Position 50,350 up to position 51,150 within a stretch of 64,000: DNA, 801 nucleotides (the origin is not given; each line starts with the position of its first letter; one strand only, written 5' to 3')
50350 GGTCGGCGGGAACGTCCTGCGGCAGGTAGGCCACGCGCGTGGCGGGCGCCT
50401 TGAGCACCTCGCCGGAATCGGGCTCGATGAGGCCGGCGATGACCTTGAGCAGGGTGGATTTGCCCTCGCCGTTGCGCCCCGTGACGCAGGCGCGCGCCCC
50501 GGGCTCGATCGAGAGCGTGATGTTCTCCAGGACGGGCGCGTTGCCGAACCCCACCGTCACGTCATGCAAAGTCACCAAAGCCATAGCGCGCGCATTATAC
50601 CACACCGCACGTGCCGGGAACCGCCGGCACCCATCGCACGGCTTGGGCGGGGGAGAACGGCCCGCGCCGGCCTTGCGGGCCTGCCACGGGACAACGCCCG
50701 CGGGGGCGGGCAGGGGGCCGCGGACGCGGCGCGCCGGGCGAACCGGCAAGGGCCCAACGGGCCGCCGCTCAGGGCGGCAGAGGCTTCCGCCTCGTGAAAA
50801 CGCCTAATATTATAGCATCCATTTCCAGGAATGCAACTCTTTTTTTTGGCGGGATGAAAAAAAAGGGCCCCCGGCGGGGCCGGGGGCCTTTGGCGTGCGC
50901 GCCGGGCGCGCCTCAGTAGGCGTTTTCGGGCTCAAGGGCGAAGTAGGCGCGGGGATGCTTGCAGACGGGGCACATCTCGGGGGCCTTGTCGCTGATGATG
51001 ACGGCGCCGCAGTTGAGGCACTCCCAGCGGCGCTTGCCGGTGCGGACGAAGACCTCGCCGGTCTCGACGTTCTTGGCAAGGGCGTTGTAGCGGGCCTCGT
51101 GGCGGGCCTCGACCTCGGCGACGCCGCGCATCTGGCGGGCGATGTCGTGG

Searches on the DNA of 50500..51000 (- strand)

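Call 39: search_rna_families(source=window, start=50500, end=51000, threshold=evalue, max_evalue=10)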
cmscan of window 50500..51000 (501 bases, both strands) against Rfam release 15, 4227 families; matches with E-value up to 10: 12.
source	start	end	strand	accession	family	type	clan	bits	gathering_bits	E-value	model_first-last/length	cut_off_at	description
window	50851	50928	-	RF00519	suhB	Gene; sRNA;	CL00108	19.6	41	0.12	1-77/77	no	Makes More Granules Regulator RNA (mmgR)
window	50857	50953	-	RF02837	anti-hemB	Gene; sRNA;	-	18.5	49.5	0.072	1-81/81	no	Burkholderia RNA 7 (anti-hemB)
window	50782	50892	+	RF02790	sodF_sRNA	Gene; sRNA;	-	18.2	46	2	1-90/90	no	sodF sRNA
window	50858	50927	-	RF01859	Phe_leader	Cis-reg; leader;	-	18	55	2.1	1-125/125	no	Phenylalanine leader peptide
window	50840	50891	+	RF04181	rteR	Gene; sRNA;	-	17.6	72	4.8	1-84/84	no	rteR sRNA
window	50856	50925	-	RF02353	BjrC68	Gene; sRNA;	-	17.1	39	0.068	1-82/82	no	Bradyrhizobiaceae sRNA BjrC68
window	50847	50920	-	RF02621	BSnc120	Gene; sRNA;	-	15.3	114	2.2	1-88/88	no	Brucella sRNA 120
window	50850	50927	-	RF02502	Atu_C8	Gene; sRNA;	-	14.9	50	4.9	1-122/122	no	Rhizobiales sRNA Atu_C8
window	50859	50917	-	RF02868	ncS037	Gene; sRNA;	-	14.8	112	5.2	1-152/152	no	Burkholderia sRNA 37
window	50837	50867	+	RF00639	mir-515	Gene; miRNA;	CL00096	14.5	68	8.7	29-59/87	no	mir-515 microRNA precursor family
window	50837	50893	+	RF02657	sot2652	Gene; sRNA;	-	11.7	61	3.8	106-165/187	no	Sense overlapping transcript RNA 2652 (sot)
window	50770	50913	-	RF01702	Cyano-2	Gene; sRNA;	-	11.6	40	1.6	1-204/204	no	Cyano-2 RNA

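Call 80: search_dna_similar(query=window:50610-50860:-, collection=phages, mode=distant, max_evalue=0.01, max_rows=10)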
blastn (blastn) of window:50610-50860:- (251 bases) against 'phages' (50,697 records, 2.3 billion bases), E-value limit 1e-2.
No match.
